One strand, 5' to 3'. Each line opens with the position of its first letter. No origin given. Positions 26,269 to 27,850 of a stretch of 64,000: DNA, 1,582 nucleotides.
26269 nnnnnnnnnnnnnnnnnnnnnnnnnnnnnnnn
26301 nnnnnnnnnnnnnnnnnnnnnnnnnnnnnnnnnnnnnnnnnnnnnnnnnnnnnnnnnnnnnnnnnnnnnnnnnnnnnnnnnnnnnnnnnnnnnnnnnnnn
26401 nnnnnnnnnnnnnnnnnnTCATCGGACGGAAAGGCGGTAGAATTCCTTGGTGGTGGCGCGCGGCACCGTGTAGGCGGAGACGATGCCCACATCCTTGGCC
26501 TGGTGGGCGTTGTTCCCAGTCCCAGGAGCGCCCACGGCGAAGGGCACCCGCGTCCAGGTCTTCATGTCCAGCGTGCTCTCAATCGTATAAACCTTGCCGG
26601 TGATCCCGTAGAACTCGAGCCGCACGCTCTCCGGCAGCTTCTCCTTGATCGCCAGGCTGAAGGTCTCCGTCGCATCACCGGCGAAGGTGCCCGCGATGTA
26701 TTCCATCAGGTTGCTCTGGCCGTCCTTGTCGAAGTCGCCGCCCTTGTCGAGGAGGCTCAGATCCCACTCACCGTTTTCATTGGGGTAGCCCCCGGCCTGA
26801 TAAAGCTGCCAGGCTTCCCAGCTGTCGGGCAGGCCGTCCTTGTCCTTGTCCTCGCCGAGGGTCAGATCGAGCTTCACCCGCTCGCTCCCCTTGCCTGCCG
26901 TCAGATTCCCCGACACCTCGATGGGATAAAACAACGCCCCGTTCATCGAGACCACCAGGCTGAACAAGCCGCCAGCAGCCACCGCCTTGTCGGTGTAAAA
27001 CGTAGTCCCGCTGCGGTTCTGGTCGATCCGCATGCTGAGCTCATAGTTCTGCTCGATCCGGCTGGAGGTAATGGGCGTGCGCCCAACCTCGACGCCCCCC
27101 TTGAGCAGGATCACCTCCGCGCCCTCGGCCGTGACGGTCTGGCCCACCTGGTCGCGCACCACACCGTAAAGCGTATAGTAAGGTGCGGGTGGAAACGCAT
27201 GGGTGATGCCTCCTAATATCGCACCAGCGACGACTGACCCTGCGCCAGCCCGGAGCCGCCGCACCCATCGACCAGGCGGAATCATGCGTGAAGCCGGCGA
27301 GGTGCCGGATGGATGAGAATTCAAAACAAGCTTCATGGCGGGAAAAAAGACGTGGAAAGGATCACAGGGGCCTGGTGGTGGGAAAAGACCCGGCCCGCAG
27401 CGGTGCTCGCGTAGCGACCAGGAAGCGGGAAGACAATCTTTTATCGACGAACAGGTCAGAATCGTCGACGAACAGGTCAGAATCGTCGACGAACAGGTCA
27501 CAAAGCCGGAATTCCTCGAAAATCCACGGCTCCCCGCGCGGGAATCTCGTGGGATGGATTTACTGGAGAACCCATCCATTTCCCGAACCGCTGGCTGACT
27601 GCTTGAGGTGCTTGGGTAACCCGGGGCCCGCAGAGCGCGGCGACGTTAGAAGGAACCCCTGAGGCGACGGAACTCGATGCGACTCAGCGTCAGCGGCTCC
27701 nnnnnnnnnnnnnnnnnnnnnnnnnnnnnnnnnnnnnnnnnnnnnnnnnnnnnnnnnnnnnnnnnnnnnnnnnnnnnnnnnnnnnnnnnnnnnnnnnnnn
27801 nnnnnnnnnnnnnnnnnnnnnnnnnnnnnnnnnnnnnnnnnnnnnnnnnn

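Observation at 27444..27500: Three 21-bp-phased direct repeats with an AlgR-like core link the LytS/LytTR pair to the cassette array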

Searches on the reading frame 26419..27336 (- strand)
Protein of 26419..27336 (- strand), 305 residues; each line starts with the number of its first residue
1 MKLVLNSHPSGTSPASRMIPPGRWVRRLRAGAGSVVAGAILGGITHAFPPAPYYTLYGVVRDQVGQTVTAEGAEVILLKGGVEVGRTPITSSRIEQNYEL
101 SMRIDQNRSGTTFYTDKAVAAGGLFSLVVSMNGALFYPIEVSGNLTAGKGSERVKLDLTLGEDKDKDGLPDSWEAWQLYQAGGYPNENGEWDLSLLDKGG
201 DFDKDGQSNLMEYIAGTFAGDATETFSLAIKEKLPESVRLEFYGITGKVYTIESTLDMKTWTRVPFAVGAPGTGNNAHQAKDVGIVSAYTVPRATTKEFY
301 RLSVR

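Call 4: search_protein_families(library=pfam, proteins=[window:26419-27336:-])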
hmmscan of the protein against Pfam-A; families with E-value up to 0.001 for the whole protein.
window:26419-27336:- (305 aa): 0 families

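Call 27: search_protein_families(library=ncbifam, proteins=[window:26419-27336:-], max_evalue=0.01)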
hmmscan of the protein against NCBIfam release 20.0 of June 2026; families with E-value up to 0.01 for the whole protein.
window:26419-27336:- (305 aa): 0 families

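Call 54: search_protein_families(library=pfam, proteins=[window:26419-27336:-], max_evalue=1)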
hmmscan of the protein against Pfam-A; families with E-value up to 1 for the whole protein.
window:26419-27336:- (305 aa): 1 family
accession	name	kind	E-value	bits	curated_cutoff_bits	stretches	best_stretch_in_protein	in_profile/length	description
PF08308.17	PEGA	-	0.034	14.5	20.8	1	71-100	11-39/71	PEGA domain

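Call 64: find_homologous_proteins(query=window:26419-27336:-, max_evalue=0.00001)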
Query window:26419-27336:- (305 aa): 1298 proteins with E <= 0.00001 among 5332 candidates; the best 120 are listed.
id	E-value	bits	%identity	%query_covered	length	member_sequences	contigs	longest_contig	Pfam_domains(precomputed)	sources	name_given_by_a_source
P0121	5.3e-176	602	88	100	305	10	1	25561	-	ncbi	-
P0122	3.2e-173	593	87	100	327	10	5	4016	-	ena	-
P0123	5.8e-173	592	91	94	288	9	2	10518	-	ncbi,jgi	jgi:hypothetical protein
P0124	2.0e-166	571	87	94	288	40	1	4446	-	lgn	-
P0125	7.0e-162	556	86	94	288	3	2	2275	-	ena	-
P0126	1.4e-161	555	85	94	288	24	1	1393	-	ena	-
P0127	2.0e-160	551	90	89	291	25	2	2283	-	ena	-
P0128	8.6e-159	545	91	87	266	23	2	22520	-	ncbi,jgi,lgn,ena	jgi:hypothetical protein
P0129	1.0e-158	545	88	93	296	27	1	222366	-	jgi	jgi:hypothetical protein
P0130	1.6e-158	545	90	89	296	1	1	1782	-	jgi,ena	jgi:hypothetical protein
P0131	5.3e-158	543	87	93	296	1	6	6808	-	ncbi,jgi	jgi:hypothetical protein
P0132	2.2e-157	541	88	88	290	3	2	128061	-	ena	-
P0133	2.7e-157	541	88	89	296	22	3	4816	-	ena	-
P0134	9.2e-157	539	89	87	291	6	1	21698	-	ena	-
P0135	4.8e-156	536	88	87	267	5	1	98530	-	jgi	jgi:hypothetical protein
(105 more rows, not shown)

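Call 74: predict_structure(alignment_id=A3)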
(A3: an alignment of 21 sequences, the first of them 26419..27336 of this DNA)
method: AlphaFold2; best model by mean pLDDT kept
length: 305 residues; sequences in the alignment: 21
mean_pLDDT: 45.4   pTM: 0.32
mean pLDDT of the five models: 45.4, 44.8, 43.4, 42.2, 40.5
residues with pLDDT >= 90: 0; 70-90: 8; 50-70: 97; < 50: 200
segments of 3 or more residues with pLDDT < 50: 1-24, 42-57, 63-65, 93-99, 104-124, 138-160, 180-182, 206-305
pLDDT, mean of each block of 10 residues (from residue 1): 36 39 51 56 42 47 54 60 61 49 46 40 51 56 37 45 62 60 65 66 43 30 35 37 43 37 30 33 29 31 29
secondary structure, 60 per line:
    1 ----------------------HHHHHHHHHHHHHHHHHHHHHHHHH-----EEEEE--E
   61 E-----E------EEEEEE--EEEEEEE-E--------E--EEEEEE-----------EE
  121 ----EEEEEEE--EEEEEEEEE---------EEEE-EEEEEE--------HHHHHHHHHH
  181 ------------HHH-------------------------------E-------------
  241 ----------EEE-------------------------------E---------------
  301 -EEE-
elements in order: H23-47 E53-57 E74-79 E82-88 E102-107 E125-131 E134-142 E152-155 E157-162 H171-180 E251-253 E302-304

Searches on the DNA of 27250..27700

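Call 49: search_rna_families(source=window, start=27250, end=27700, threshold=evalue, max_evalue=1)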
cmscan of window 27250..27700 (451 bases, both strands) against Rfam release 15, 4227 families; matches with E-value up to 1: 0.
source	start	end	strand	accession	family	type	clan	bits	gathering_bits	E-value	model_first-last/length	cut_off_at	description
